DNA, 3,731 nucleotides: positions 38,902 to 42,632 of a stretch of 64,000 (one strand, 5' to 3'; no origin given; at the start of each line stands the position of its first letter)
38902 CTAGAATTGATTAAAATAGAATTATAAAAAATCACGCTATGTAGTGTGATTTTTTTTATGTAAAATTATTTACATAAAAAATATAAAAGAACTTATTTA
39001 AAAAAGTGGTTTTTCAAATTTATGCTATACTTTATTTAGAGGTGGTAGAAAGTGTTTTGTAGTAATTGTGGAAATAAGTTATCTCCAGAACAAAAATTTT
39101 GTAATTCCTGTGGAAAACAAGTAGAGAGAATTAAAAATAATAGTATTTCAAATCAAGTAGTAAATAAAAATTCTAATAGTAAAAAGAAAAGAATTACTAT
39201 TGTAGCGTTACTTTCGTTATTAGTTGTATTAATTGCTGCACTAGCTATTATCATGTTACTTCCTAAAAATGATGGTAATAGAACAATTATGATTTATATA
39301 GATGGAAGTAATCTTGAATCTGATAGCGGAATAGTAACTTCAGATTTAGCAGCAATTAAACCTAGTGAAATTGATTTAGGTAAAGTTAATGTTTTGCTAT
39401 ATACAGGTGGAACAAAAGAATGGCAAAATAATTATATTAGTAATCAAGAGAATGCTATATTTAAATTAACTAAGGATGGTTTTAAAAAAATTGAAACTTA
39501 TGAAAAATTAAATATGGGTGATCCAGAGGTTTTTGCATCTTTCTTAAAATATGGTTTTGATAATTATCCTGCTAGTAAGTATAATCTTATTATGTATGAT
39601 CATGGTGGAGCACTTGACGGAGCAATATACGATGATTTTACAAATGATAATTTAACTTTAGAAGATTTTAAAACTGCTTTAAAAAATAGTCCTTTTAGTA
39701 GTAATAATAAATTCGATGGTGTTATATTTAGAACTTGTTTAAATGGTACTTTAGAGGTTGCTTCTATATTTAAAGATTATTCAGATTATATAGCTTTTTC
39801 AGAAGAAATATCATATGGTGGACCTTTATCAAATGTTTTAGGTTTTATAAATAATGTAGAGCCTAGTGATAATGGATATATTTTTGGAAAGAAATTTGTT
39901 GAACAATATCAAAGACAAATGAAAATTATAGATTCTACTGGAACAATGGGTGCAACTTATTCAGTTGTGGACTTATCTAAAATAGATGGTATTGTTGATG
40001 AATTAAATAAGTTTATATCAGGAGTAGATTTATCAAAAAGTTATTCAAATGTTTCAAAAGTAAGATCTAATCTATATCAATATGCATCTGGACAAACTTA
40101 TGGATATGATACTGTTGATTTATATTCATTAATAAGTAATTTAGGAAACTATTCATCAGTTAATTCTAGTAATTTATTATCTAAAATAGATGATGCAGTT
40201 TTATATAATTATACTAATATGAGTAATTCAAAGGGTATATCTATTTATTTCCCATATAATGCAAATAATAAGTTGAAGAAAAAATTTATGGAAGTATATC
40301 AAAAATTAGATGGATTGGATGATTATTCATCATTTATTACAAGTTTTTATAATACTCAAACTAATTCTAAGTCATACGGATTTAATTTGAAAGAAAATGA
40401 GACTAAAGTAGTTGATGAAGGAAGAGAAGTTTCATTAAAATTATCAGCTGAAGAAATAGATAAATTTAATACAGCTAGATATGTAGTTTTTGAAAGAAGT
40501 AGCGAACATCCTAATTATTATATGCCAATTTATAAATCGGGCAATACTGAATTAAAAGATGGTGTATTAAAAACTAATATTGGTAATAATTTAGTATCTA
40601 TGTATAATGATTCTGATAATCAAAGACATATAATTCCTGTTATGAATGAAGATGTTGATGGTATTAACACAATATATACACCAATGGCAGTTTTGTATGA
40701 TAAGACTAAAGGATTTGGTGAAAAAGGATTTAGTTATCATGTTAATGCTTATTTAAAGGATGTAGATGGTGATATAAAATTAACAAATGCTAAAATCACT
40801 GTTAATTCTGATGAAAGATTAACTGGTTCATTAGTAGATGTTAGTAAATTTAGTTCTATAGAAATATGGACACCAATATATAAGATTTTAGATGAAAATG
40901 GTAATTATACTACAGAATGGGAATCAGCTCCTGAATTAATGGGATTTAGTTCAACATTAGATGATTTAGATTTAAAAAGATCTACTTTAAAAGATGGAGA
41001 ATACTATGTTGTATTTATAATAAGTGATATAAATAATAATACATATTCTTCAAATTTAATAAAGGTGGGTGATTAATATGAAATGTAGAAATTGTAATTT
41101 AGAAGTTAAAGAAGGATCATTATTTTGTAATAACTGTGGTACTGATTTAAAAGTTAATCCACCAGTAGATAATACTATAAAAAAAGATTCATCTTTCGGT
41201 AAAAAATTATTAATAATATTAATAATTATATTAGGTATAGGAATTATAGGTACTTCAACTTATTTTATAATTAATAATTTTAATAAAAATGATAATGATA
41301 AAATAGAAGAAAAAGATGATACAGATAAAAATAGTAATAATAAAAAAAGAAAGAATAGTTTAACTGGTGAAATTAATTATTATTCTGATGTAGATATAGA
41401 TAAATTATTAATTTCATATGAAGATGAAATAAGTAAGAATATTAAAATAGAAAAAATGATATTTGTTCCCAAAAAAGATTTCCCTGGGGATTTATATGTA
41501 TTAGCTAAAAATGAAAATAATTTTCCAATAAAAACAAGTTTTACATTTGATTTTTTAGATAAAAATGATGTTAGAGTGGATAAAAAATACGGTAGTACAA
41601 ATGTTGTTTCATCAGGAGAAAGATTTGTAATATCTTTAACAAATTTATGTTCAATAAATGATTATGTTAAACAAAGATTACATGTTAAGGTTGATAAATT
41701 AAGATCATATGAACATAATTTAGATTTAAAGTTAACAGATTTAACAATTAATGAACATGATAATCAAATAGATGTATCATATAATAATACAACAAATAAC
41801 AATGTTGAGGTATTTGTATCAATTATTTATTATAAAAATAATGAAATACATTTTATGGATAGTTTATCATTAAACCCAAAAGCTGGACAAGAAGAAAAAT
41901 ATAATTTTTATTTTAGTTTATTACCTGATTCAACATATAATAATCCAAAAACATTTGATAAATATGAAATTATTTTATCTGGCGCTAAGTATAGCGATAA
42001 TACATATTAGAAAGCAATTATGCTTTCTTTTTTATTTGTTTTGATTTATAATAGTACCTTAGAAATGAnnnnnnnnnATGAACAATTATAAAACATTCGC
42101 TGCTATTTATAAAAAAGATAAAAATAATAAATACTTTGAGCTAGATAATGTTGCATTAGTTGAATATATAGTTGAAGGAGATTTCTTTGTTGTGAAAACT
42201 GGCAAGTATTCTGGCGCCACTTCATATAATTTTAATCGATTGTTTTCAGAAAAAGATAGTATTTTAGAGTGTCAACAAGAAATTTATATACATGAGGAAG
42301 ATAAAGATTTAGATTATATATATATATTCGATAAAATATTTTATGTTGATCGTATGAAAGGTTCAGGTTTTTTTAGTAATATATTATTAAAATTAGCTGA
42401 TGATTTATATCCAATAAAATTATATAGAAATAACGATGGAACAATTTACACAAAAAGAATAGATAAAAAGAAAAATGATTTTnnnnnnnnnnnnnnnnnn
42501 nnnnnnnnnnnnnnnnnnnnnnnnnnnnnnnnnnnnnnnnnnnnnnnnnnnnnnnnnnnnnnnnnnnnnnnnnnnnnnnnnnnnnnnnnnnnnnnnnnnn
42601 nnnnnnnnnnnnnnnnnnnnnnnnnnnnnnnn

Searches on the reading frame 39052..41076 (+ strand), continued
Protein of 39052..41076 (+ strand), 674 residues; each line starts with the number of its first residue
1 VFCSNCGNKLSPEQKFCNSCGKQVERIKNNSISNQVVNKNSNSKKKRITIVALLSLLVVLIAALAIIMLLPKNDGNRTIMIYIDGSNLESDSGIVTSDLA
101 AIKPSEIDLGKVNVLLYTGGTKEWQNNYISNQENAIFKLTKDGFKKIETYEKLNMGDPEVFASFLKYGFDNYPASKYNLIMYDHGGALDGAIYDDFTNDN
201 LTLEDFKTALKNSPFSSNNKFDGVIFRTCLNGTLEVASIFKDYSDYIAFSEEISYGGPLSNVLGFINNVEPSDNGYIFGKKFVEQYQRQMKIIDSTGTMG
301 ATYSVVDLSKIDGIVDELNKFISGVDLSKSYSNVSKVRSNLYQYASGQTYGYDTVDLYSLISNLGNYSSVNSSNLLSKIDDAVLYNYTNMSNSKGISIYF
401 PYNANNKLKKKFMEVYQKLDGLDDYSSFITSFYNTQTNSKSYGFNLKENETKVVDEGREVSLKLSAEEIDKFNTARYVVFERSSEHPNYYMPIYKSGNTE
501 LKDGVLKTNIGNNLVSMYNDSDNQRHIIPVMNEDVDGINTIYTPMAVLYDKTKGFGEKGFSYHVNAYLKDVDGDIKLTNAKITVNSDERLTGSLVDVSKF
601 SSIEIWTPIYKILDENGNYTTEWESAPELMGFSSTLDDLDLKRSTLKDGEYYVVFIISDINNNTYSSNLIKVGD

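Call 64: find_encoding_contigs(protein=P0255, flank=7000, max_places=1)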
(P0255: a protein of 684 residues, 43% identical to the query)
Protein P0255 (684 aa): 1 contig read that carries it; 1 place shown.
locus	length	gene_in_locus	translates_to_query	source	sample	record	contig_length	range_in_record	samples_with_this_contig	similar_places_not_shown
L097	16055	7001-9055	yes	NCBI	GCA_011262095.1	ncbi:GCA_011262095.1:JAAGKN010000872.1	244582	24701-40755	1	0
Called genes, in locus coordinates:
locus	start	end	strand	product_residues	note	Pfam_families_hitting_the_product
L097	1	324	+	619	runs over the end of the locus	-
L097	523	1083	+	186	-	PF05198:IF3_N, PF00707:IF3_C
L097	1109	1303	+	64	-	PF01632:Ribosomal_L35p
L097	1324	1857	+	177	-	PF00453:Ribosomal_L20, PF07498:Rho_N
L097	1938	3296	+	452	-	PF14890:Intein_splicing (weak)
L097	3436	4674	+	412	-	PF02491:SHS2_FTSA, PF14450:FtsA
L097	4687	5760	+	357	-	PF00091:Tubulin, PF12327:FtsZ_C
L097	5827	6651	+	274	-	-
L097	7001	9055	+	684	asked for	PF03415:Peptidase_C11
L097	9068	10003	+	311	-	-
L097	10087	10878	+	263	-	PF03419:Peptidase_U4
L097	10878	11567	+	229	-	PF04542:Sigma70_r2, PF04545:Sigma70_r4, PF01381:HTH_3 (weak)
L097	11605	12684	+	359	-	PF21016:RlmN_N, PF04055:Radical_SAM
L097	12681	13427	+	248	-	PF00481:PP2C, PF13672:PP2C_2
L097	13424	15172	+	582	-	PF00069:Pkinase, PF07714:PK_Tyr_Ser-Thr, PF03109:ABC1 (weak), PF03793:PASTA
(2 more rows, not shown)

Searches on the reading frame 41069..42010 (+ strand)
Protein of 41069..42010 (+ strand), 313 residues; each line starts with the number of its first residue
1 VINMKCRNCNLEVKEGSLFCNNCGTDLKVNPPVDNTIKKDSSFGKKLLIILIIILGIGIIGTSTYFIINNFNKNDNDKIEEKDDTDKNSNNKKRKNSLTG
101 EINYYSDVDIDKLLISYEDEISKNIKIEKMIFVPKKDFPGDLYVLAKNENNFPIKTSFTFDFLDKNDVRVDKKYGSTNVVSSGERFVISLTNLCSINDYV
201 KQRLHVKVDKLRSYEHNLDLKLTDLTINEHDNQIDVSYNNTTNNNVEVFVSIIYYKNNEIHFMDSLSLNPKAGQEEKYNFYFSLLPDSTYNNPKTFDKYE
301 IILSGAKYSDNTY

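Call 3: search_protein_families(library=pfam, proteins=[window:41069-42010:+], max_evalue=0.01)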
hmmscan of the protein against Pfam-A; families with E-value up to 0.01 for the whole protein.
window:41069-42010:+ (313 aa): 2 families
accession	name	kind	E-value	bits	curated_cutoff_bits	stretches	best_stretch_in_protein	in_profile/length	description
PF13240.11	Zn_Ribbon_1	-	3e-06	27.3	25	1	5-27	1-23/23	zinc-ribbon domain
PF12773.13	DZR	-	0.00041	20.9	27.3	1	6-28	1-23/45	Double zinc ribbon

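Call 4: search_protein_families(library=ncbifam, proteins=[window:41069-42010:+], max_evalue=0.01)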
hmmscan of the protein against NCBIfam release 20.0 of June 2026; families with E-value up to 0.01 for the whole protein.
window:41069-42010:+ (313 aa): 2 families
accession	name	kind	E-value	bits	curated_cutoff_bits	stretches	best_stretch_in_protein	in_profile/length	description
NF033598.2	elast_bind_EbpS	equivalog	0.00031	19.8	300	1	35-96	296-361/498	elastin-binding protein EbpS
NF005826.1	PRK07718.1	equivalog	0.00044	20.2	140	0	45-81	4-42/143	flagellar basal body-associated protein FliL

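Call 12: search_protein_families(library=padloc, proteins=[window:41069-42010:+], max_evalue=0.01)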
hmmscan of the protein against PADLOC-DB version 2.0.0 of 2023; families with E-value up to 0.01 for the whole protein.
window:41069-42010:+ (313 aa): 0 families

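Call 37: find_homologous_proteins(query=window:41078-42010:+, max_evalue=0.001)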
Query window:41078-42010:+ (310 aa): 4 proteins with E <= 0.001 among 1704 candidates.
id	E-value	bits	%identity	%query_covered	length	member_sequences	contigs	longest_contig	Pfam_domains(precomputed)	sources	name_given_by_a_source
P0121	4.5e-188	642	96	100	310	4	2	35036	PF13240.12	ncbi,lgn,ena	-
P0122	8.7e-123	428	65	100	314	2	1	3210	PF13240.12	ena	-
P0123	5.4e-76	274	45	100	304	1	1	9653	-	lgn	-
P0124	2.5e-36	144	34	100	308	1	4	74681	PF13240.12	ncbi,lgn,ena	-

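Call 49: find_encoding_contigs(protein=P0124, flank=8000, max_places=1)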
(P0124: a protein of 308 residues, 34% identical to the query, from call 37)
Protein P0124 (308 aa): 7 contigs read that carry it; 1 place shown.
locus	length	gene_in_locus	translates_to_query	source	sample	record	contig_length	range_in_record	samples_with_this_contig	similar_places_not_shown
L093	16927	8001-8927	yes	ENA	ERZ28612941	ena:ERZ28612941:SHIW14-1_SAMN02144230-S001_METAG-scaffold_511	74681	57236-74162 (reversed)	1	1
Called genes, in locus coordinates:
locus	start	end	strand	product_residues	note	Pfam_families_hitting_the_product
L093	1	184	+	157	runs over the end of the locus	PF01712:dNK (faint), PF13238:AAA_18 (faint)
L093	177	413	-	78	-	-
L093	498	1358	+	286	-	PF00198:2-oxoacid_dh (weak)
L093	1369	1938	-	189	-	PF00293:NUDIX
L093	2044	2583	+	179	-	PF00255:GSHPx, PF00578:AhpC-TSA (weak)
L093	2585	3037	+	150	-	PF22381:Staph_reg_Sar_Rot, PF01047:MarR, PF12802:MarR_2, PF13463:HTH_27 (weak), PF13601:HTH_34 (weak)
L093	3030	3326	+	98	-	PF00085:Thioredoxin, PF14595:Thioredoxin_9 (weak), PF13098:Thioredoxin_2, PF13905:Thioredoxin_8 (faint)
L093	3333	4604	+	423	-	PF00890:FAD_binding_2 (faint), PF01266:DAO (faint), PF03486:HI0933_like (faint), PF07992:Pyr_redox_2, PF12831:FAD_oxidored (weak), PF13738:Pyr_redox_3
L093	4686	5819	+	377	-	-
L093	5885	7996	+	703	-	PF13240:Zn_Ribbon_1 (weak), PF03415:Peptidase_C11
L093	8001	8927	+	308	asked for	PF13240:Zn_Ribbon_1 (weak)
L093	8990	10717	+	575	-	PF00664:ABC_membrane, PF02463:SMC_N (weak), PF00005:ABC_tran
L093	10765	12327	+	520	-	-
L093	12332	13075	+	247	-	-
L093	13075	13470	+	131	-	-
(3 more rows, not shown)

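Call 66: predict_structure(alignment_id=A3)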
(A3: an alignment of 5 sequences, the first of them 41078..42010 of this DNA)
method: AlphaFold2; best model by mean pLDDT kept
length: 310 residues; sequences in the alignment: 5
mean_pLDDT: 76.6   pTM: 0.65
mean pLDDT of the five models: 76.6, 75.7, 74.2, 71.4, 68.9
residues with pLDDT >= 90: 132; 70-90: 78; 50-70: 50; < 50: 50
segments of 3 or more residues with pLDDT < 50: 27-38, 66-99
pLDDT, mean of each block of 10 residues (from residue 1): 76 72 54 40 58 55 49 33 38 42 69 95 94 80 97 92 88 85 91 83 94 93 93 94 95 92 93 91 68 91 82
secondary structure, 60 per line:
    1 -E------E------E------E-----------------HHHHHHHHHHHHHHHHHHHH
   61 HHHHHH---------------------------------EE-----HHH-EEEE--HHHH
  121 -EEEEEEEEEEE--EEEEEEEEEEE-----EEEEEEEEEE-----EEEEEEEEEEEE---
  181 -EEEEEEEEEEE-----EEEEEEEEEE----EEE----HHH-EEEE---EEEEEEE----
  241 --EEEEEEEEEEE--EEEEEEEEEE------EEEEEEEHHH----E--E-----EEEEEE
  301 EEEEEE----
elements in order: H41-66 E111-114 H117-120 E122-132 E135-145 E151-160 E166-177 E182-192 E198-207 E212-214 E223-226 E230-236 E243-253 E256-265 E272-278 E295-306

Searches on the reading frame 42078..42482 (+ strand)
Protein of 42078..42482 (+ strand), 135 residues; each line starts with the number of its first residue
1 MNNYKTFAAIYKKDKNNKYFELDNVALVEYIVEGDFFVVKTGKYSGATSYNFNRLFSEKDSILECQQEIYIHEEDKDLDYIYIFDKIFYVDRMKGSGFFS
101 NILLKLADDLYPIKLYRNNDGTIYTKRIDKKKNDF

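Call 31: predict_structure(alignment_id=A2)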
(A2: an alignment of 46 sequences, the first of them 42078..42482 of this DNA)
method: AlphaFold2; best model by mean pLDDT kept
length: 135 residues; sequences in the alignment: 46
mean_pLDDT: 93.7   pTM: 0.87
mean pLDDT of the five models: 93.7, 93.3, 93.1, 92.3, 92.0
residues with pLDDT >= 90: 120; 70-90: 10; 50-70: 3; < 50: 2
segments of 3 or more residues with pLDDT < 50: none
pLDDT, mean of each block of 10 residues (from residue 1): 94 96 98 97 98 94 96 96 95 87 95 97 94 59
secondary structure, 60 per line:
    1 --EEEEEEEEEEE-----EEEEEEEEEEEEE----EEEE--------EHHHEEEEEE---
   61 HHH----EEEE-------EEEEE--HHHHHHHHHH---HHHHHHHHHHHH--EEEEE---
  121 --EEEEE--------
elements in order: E3-13 E19-31 E36-39 E52-57 E68-71 E79-83 H86-95 H99-110 E113-117 E123-127

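Call 46: search_protein_representatives(alignment_id=A2)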
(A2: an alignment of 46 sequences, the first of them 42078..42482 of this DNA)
Query: 46 sequences, 137 profile positions. Proteins with E-value up to 0.001 (for the whole library): 32; up to 1e-10: 28; up to 1e-30: 0. The best 32 are listed.
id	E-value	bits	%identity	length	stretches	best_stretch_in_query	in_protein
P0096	7.6e-29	116.3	-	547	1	2-130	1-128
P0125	1.6e-28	115.3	-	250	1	1-133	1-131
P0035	5.9e-28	113.4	-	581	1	1-136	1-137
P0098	1.7e-27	111.9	-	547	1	3-132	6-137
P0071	2.3e-27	111.5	-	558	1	1-133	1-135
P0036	5.5e-27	110.2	-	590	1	1-135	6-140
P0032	2.6e-26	108.1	-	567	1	1-130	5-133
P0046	2.6e-26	108.1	-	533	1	6-130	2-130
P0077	4.7e-26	107.2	-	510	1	4-122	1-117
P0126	1.1e-25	106.1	-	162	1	2-130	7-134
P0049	2.9e-25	104.7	-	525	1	2-134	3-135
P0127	3.8e-25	104.3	-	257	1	2-129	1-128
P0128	2.5e-24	101.6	-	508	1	5-134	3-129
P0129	3.3e-21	91.5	-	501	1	2-131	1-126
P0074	1.1e-20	89.9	-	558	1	3-124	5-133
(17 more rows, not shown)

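Call 58: fold_search(model_id=the predicted structure, library=viral)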
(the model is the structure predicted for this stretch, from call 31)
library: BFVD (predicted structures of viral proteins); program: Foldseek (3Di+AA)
matches with E <= 10: 454; with E <= 0.001: 0
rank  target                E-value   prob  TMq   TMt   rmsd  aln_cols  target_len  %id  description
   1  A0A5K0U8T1            2.7e-02  0.84  0.37  0.20  13.3       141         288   10  MORN repeat-containing protein [Yasminevirus sp. GU-2018]
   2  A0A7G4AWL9            1.4e-01  0.08  0.15  0.14  10.3       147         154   14  (no name in the UniProt tables at hand)
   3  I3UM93                2.7e-01  0.07  0.13  0.18  14.4       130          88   10  Uncharacterized protein [Colwellia phage 9A]
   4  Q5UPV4                3.0e-01  0.13  0.26  0.20  14.1       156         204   11  Uncharacterized acetyltransferase L280 [Acanthamoeba polyphaga mimivirus]
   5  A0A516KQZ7            3.5e-01  0.07  0.17  0.15  13.8       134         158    6  Uncharacterized protein [Microbacterium phage McGalleon]
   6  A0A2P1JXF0            3.5e-01  0.03  0.12  0.08  17.5       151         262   11  Minor tail protein [Rhodococcus phage Finch]
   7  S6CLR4                3.7e-01  0.47  0.32  0.40   8.7        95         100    8  Uncharacterized protein [Klebsiella phage 0507-KN2-1]
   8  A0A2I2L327            3.7e-01  0.16  0.30  0.08  11.1       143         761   10  Arylamine N-acetyltransferase [Orpheovirus IHUMI-LCC2]
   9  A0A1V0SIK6            4.7e-01  0.10  0.25  0.12  14.2       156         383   13  Uncharacterized protein [Klosneuvirus KNV1]
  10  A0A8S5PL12            4.9e-01  0.03  0.15  0.10  16.1       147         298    9  Uncharacterized protein [Podoviridae sp. ctnCN2]
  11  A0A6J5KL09            5.2e-01  0.10  0.15  0.03  13.1        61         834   15  Parallel beta-helix repeat [uncultured Caudovirales phage]
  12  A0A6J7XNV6            5.9e-01  0.06  0.19  0.17  12.9       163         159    8  DUF669 domain-containing protein [uncultured Caudovirales phage]
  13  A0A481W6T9            6.2e-01  0.06  0.19  0.05  16.5       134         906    8  (no name in the UniProt tables at hand)
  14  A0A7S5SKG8            6.2e-01  0.05  0.19  0.11  15.3       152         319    8  (no name in the UniProt tables at hand)
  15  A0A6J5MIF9            6.2e-01  0.03  0.12  0.13  14.8       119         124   11  Uncharacterized protein [uncultured Caudovirales phage]
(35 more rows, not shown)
